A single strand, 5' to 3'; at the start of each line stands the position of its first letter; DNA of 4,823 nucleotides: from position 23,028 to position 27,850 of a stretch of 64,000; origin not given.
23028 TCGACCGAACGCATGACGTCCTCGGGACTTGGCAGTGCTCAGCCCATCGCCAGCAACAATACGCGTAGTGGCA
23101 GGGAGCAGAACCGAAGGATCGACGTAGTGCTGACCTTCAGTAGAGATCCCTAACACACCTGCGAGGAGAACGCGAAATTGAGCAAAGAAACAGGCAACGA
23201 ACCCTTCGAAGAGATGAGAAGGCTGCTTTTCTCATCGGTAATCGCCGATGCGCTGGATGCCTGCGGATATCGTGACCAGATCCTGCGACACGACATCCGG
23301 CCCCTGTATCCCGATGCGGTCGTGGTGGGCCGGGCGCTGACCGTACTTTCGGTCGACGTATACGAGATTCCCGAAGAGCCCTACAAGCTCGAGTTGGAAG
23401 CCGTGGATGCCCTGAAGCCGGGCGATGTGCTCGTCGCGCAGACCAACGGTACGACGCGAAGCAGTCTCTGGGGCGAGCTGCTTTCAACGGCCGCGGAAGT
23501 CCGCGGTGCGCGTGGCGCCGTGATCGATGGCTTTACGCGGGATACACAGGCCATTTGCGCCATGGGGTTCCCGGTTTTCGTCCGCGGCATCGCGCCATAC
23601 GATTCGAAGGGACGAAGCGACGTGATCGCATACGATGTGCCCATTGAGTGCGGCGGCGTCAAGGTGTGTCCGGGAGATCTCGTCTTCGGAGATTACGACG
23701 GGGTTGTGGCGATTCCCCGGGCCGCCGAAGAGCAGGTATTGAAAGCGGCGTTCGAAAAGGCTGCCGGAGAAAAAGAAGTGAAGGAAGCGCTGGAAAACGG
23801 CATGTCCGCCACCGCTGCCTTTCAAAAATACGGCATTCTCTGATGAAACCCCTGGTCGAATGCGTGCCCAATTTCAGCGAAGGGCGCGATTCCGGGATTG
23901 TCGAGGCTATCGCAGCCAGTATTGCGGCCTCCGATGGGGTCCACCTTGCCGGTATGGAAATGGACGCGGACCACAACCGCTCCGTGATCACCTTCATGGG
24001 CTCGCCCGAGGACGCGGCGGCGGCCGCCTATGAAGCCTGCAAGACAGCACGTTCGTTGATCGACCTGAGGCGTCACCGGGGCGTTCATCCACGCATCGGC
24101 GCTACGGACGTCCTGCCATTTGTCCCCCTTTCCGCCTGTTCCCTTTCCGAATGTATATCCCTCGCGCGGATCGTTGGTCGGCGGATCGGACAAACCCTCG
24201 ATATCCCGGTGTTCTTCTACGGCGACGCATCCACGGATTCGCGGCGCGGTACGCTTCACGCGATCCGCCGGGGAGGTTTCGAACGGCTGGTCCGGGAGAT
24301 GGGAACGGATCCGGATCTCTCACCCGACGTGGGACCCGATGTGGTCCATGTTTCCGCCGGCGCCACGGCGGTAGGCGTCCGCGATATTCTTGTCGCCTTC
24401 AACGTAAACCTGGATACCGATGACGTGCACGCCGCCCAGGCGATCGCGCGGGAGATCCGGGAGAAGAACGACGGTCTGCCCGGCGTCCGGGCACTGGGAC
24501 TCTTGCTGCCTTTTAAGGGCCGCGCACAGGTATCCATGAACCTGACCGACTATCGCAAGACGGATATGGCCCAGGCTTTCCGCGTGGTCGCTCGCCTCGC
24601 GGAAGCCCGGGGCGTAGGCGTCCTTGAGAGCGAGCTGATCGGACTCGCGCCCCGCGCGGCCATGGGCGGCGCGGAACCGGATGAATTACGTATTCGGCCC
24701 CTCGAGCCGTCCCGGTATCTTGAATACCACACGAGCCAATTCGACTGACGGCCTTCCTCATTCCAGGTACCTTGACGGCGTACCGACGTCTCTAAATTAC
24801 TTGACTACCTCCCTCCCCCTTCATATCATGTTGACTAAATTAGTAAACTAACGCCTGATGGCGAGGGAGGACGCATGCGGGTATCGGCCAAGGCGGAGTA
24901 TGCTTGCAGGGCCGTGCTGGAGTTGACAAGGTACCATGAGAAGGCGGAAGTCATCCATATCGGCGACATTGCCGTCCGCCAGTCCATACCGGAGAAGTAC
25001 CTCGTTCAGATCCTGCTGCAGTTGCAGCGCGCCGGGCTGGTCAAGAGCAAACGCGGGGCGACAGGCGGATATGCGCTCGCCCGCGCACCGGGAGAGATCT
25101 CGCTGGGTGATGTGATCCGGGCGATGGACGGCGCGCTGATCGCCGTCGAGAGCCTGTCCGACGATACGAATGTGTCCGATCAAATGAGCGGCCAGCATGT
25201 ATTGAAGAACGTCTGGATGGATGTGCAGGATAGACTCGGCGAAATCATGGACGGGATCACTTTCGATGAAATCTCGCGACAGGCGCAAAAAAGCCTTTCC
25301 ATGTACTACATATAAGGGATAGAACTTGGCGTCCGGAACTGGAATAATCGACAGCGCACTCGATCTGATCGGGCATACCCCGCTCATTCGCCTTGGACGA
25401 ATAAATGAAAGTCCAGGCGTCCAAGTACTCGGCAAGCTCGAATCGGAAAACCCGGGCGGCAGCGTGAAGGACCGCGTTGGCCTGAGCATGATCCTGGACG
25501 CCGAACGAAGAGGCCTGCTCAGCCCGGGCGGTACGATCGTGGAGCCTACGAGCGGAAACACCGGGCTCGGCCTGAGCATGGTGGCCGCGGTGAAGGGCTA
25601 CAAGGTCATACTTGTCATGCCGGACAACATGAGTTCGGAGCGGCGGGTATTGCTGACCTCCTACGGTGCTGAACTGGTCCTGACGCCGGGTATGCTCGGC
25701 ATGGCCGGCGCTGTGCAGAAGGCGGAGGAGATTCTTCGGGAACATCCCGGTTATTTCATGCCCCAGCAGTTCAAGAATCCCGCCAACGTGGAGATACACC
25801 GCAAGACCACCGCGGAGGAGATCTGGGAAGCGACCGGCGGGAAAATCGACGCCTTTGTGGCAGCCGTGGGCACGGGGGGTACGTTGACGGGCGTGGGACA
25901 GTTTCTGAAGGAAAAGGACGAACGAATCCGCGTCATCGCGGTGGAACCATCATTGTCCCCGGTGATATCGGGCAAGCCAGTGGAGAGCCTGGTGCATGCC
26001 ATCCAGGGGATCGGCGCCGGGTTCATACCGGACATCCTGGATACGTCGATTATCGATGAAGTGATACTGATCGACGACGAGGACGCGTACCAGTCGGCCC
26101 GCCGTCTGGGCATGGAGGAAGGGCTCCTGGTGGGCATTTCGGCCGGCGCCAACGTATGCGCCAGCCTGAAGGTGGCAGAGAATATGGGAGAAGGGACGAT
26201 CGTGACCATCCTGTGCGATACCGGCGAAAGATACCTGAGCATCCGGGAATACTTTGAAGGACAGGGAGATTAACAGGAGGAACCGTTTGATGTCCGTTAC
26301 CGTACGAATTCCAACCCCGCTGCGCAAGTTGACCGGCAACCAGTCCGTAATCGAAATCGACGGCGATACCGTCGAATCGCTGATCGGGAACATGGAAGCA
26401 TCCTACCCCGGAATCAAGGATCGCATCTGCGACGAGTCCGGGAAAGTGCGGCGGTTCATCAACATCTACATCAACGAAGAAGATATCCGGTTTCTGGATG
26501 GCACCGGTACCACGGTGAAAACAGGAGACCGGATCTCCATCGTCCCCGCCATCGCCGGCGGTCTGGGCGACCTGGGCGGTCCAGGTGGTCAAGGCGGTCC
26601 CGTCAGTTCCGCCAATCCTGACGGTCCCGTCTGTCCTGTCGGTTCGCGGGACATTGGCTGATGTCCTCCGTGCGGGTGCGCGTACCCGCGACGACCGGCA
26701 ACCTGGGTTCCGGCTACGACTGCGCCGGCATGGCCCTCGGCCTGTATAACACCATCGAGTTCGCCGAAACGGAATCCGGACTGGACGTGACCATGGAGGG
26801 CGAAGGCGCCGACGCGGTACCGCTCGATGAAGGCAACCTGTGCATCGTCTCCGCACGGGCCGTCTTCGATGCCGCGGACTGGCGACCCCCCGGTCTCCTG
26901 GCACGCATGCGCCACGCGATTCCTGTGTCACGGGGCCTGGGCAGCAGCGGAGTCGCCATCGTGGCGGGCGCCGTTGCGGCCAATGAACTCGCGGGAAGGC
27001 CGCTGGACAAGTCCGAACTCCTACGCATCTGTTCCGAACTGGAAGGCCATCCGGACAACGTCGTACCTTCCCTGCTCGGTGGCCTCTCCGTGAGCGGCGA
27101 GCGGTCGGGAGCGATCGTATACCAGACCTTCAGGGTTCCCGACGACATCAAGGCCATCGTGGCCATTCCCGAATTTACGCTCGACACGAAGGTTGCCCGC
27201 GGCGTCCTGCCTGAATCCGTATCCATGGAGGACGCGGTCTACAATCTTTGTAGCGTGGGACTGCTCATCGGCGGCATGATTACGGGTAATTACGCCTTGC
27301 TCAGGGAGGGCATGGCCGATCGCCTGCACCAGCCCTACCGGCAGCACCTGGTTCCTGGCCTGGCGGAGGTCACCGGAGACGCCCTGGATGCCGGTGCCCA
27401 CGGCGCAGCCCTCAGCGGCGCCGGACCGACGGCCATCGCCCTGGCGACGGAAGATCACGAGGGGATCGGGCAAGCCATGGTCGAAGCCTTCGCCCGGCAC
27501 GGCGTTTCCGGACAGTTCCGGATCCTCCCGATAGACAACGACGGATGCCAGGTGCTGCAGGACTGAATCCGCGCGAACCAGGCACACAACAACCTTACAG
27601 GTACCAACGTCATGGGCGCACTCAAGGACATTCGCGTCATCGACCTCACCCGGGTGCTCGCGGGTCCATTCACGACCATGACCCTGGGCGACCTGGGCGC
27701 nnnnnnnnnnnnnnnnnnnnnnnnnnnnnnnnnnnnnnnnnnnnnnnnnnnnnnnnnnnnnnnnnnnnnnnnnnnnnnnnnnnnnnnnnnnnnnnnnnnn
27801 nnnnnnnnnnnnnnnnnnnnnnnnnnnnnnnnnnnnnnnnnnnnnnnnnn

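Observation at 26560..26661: Sulfur-carrier homolog carries a 33-residue Gly/Pro-rich tail after its GG motif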

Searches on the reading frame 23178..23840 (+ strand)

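Call 8: search_protein_families(library=pfam, proteins=[window:23178-23840:+], max_evalue=0.01)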
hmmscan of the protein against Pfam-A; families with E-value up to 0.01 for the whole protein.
window:23178-23840:+ (221 aa): 1 family
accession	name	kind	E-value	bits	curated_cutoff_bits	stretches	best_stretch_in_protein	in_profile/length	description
PF03737.21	RraA-like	-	6.9e-39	133.9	24.5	1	21-177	3-151/152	Aldolase/RraA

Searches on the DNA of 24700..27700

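Call 29: search_rna_families(source=window, start=24700, end=27700, threshold=evalue, max_evalue=1)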
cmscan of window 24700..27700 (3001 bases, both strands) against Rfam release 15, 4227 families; matches with E-value up to 1: 0.
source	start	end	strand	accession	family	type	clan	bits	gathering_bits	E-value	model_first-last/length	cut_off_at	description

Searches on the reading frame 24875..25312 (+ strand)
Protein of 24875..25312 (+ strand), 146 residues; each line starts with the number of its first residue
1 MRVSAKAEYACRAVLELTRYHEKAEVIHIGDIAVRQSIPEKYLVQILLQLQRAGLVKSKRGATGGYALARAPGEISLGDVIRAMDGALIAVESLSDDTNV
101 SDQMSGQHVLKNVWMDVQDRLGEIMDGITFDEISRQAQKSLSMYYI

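Call 8: search_protein_families(library=pfam, proteins=[window:24875-25312:+], max_evalue=0.01)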
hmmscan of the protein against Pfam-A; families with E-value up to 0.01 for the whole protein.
window:24875-25312:+ (146 aa): 2 families
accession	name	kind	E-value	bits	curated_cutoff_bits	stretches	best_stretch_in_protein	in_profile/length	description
PF02082.26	Rrf2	-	7.6e-34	117.1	30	1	4-134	2-130/132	Iron-dependent Transcriptional regulator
PF03444.21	HrcA_DNA-bdg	-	0.0028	17.7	21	1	18-67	15-64/79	Winged helix-turn-helix transcription repressor, HrcA DNA-binding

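Call 9: search_protein_families(library=ncbifam, proteins=[window:24875-25312:+], max_evalue=0.01)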
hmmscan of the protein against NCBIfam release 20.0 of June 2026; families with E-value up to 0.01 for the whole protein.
window:24875-25312:+ (146 aa): 7 families
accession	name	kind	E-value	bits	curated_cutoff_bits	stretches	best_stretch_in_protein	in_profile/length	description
TIGR00738.1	rrf2_super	superfamily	2.1e-33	115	73.3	1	1-133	1-130/132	Rrf2 family transcriptional regulator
NF047409.1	Cys_reg_CymR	equivalog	5.5e-26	91.3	195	1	1-146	1-139/139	cysteine metabolism transcriptional regulator CymR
TIGR02010.1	IscR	equivalog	2.5e-23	82.4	207.55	1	1-137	1-133/135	Fe-S cluster assembly transcriptional regulator IscR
NF008110.0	PRK10857.1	equivalog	8.3e-20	71.2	275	1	1-135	1-131/164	Fe-S cluster assembly transcriptional regulator IscR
TIGR02944.1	suf_reg_Xantho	equivalog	1.8e-15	57.5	110.65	1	2-130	3-127/130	SUF system Fe-S cluster assembly regulator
NF008886.0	PRK11920.1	equivalog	1.9e-13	50.3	193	1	1-98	1-96/153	iron-responsive transcriptional regulator RirA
NF008240.0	PRK11014.1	equivalog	1.6e-10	41.2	182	1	2-137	2-131/141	nitric oxide-sensing transcriptional repressor NsrR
